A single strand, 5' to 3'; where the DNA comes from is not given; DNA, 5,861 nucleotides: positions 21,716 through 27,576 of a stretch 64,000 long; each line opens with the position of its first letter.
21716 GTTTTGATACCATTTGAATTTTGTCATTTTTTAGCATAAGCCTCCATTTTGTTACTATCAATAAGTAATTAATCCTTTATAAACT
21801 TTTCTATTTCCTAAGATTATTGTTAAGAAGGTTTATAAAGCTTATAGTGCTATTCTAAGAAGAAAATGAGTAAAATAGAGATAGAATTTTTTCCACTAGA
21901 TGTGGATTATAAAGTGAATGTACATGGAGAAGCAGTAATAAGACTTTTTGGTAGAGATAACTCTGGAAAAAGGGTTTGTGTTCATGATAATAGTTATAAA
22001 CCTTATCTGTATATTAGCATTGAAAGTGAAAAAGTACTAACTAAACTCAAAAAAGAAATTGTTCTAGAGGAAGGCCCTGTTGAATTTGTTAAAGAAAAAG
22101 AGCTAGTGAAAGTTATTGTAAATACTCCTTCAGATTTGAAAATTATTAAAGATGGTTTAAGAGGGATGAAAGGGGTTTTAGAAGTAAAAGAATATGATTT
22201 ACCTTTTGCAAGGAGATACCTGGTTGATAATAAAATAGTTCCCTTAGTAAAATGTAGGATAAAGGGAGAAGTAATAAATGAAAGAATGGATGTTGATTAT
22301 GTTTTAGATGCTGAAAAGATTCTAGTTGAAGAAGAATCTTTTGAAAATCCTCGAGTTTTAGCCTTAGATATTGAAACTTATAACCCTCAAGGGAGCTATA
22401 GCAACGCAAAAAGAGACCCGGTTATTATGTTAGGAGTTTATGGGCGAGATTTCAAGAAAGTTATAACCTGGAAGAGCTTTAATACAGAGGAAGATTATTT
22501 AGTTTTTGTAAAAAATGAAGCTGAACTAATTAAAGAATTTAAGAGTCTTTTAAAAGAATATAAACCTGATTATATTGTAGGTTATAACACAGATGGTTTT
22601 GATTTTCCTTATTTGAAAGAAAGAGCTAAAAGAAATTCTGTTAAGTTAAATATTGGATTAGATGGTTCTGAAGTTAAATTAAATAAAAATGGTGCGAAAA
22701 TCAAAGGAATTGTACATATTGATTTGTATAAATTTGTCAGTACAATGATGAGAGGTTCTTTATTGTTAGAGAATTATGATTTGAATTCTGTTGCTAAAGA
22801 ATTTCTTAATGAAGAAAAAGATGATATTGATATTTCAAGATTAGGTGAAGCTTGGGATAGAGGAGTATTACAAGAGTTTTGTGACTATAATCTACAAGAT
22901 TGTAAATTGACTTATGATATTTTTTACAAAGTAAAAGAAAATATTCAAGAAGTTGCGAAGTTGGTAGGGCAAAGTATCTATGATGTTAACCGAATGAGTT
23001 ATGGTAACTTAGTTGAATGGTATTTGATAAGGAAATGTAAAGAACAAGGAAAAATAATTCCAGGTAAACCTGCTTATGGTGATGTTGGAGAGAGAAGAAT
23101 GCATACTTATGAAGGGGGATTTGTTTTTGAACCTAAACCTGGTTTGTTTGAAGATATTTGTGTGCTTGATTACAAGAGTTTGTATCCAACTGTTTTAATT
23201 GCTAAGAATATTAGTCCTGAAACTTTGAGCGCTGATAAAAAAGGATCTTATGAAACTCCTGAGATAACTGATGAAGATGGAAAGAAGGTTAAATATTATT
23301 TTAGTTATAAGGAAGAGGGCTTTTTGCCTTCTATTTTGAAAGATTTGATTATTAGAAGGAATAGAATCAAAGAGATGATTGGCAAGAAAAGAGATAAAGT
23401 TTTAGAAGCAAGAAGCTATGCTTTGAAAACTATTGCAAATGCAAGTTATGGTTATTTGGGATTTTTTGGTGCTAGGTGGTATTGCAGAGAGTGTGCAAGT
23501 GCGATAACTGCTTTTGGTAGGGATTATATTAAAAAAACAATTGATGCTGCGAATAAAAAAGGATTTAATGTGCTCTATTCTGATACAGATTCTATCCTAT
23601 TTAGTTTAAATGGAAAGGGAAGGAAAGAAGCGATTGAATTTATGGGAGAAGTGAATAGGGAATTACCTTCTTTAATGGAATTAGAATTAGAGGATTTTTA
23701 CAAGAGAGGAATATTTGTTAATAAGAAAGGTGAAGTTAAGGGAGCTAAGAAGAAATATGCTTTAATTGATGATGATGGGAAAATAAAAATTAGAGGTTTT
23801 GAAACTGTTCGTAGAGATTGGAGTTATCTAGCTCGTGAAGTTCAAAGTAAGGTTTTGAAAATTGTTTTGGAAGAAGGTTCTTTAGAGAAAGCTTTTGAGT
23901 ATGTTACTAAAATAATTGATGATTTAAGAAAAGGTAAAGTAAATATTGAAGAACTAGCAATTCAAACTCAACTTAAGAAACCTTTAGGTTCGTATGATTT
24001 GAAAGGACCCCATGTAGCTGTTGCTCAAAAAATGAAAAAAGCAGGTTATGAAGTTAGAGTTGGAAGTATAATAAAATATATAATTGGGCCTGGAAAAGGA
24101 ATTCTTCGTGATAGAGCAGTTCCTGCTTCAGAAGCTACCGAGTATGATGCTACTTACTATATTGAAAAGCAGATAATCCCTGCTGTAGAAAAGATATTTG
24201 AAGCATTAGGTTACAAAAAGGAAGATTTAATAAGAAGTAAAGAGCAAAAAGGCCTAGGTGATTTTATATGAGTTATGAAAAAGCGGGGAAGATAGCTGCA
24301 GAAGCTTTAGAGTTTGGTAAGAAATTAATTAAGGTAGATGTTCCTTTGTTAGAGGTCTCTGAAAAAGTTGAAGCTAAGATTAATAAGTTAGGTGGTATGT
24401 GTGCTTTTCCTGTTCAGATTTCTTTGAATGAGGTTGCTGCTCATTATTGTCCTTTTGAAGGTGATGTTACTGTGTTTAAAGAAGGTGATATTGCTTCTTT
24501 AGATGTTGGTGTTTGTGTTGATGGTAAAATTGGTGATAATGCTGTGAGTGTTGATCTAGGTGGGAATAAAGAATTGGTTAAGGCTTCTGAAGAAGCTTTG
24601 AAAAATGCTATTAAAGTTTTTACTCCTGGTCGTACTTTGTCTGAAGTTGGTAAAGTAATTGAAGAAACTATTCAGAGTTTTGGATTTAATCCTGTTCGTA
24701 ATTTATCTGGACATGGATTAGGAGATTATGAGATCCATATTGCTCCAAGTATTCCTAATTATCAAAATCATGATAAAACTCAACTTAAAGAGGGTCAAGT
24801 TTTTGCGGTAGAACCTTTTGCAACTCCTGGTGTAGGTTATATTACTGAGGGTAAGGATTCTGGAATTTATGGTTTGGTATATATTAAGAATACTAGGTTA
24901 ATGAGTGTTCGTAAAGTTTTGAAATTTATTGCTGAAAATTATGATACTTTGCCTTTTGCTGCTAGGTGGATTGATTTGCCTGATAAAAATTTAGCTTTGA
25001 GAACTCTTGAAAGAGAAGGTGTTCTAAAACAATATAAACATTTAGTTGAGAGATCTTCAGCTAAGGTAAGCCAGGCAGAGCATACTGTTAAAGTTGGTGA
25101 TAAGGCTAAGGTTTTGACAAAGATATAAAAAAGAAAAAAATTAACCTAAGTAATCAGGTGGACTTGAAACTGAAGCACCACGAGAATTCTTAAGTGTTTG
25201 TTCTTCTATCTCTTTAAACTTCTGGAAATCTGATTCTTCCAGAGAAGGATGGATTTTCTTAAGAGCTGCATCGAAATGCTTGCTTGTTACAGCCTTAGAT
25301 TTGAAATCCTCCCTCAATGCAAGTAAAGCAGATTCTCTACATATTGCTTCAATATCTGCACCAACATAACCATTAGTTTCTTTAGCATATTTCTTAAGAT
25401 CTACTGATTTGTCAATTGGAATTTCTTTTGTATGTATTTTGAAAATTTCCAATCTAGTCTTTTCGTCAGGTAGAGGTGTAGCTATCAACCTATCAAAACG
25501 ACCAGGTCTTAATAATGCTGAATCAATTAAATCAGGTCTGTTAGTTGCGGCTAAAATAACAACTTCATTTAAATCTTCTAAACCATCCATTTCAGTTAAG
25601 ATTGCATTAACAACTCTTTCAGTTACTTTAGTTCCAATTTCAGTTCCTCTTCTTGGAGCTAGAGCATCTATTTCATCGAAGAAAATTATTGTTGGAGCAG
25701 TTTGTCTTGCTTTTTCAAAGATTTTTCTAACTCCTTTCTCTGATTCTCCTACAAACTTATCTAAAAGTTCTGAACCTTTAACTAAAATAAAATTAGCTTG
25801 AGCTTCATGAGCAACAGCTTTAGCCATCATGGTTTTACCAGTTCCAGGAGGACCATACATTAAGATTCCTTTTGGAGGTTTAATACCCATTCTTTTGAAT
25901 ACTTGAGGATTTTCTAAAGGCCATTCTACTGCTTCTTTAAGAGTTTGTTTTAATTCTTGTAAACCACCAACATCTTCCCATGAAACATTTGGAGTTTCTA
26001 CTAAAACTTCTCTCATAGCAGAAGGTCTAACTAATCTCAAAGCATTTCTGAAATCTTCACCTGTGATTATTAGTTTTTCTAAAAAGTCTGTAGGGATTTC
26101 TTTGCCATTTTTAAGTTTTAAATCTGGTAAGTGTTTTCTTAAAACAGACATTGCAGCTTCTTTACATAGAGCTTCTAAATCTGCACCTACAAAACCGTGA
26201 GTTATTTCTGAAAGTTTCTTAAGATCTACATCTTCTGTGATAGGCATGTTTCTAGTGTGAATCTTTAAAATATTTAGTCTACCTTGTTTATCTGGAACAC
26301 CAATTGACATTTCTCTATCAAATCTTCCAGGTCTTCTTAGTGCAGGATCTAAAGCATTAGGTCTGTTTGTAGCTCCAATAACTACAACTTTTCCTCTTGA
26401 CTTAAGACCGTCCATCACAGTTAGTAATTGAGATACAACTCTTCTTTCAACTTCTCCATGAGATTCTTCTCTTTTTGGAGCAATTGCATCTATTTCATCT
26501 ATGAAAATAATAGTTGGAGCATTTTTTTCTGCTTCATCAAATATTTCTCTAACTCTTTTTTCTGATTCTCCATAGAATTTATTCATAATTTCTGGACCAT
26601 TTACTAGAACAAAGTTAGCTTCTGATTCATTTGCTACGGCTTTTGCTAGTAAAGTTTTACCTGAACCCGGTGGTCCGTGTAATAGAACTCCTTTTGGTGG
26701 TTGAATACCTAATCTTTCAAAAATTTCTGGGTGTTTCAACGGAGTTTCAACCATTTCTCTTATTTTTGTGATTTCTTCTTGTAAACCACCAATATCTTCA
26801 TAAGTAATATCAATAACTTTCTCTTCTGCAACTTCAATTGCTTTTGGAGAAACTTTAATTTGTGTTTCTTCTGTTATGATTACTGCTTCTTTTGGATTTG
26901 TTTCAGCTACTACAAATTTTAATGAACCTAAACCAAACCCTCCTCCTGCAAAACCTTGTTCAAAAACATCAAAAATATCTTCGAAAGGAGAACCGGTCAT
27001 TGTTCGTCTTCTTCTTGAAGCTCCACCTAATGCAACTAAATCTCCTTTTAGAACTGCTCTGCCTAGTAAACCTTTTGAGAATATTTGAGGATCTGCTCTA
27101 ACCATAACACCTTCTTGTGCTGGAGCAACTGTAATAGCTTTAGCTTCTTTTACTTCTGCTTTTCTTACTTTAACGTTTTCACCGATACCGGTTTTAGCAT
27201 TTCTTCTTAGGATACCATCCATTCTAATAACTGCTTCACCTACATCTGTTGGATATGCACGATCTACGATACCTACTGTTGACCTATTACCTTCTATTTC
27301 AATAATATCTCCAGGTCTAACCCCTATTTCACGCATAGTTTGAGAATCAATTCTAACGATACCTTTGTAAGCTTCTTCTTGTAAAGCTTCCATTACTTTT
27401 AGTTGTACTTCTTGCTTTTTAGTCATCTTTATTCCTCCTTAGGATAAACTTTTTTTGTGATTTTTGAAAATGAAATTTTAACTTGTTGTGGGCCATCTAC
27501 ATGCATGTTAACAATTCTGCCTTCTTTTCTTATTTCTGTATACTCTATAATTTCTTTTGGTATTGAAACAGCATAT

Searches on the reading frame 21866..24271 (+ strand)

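Call 45: search_protein_families(library=pfam, proteins=[window:21866-24271:+], max_evalue=0.00001)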
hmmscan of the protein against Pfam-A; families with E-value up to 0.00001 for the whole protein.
window:21866-24271:+ (801 aa): 4 families
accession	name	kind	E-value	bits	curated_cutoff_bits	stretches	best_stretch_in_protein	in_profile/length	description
PF00136.26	DNA_pol_B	-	2.9e-74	250.9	23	1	382-780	14-452/453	DNA polymerase family B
PF03104.25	DNA_pol_B_exo1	-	2.6e-34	119.1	23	1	109-309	5-242/242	DNA polymerase family B, exonuclease domain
PF10108.15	DNA_pol_B_exo2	-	2e-11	44.4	24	1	216-357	35-174/213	Predicted 3'-5' exonuclease related to the exonuclease domain of PolB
PF13482.12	RNase_H_2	-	4e-11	43.6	22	1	167-353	3-161/165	RNase_H superfamily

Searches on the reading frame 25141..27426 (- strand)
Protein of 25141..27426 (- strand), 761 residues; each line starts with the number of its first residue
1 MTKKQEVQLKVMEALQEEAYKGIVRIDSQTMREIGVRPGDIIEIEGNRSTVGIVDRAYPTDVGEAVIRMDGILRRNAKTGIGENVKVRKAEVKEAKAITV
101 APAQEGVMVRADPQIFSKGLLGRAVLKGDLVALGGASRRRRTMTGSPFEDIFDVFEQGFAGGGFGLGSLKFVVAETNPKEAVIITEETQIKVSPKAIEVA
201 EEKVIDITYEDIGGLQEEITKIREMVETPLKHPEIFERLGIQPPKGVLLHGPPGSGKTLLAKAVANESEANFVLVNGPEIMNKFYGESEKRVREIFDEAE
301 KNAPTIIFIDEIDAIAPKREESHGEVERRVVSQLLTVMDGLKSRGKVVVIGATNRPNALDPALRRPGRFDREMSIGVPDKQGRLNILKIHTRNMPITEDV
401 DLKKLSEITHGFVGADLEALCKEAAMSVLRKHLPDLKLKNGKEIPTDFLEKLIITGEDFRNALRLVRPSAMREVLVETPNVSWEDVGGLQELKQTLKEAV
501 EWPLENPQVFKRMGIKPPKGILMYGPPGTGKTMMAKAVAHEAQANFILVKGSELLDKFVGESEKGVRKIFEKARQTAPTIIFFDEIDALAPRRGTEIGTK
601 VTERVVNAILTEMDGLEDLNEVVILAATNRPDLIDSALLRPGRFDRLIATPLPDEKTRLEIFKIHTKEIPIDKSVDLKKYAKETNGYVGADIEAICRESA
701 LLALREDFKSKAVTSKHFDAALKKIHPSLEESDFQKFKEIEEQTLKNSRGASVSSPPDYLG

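Call 45: search_protein_families(library=pfam, proteins=[window:25141-27426:-], max_evalue=0.00001)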
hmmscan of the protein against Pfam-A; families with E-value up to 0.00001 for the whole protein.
window:25141-27426:- (761 aa): 25 families
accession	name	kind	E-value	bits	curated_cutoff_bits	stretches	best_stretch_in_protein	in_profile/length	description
PF00004.35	AAA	-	1.6e-97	323.4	21.2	2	247-376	1-130/131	ATPase family associated with various cellular activities (AAA)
PF17862.7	AAA_lid_3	-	1.2e-32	111.5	27.2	2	674-719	1-44/45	AAA+ lid domain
PF02359.24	CDC48_N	-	5.1e-27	94.3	35.1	1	8-91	1-84/85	Cell division protein 48 (CDC48), N-terminal domain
PF07724.20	AAA_2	-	4.4e-15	56.5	27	1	247-340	6-101/166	AAA domain (Cdc48 subfamily)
PF05496.18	RuvB_N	-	1.4e-14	54.6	27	1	246-322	35-103/159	Holliday junction DNA helicase RuvB P-loop domain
PF13191.12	AAA_16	-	1.2e-12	49.1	32.6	0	236-349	16-136/167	AAA ATPase domain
PF13173.12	AAA_14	-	6.4e-12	46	27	0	247-315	5-74/129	AAA domain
PF23902.1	AAA_lid_PRS2_C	-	9.7e-12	45.3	34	0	656-725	2-70/73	PRS2 AAA+ lid C-terminal domain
PF07728.20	AAA_5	-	3.1e-11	43.9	22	0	521-632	2-125/139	AAA domain (dynein-related subfamily)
PF13671.12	AAA_33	-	9.2e-11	42.7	27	0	247-354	2-79/143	AAA domain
PF02933.23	CDC48_2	-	1.1e-10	41.4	22.4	1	112-198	5-63/64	Cell division protein 48 (CDC48), domain 2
PF13401.12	AAA_22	-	6.9e-10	39.8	27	0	247-281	8-45/130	AAA domain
PF06068.19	TIP49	-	2.6e-09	37.1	23.8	0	519-563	51-97/347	TIP49 P-loop domain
PF06414.18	Zeta_toxin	-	7.7e-09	35.7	22.3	0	244-279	16-53/199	Zeta toxin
PF20720.3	nSTAND3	-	1e-08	35.5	27.2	0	247-310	20-72/155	Novel STAND NTPase 3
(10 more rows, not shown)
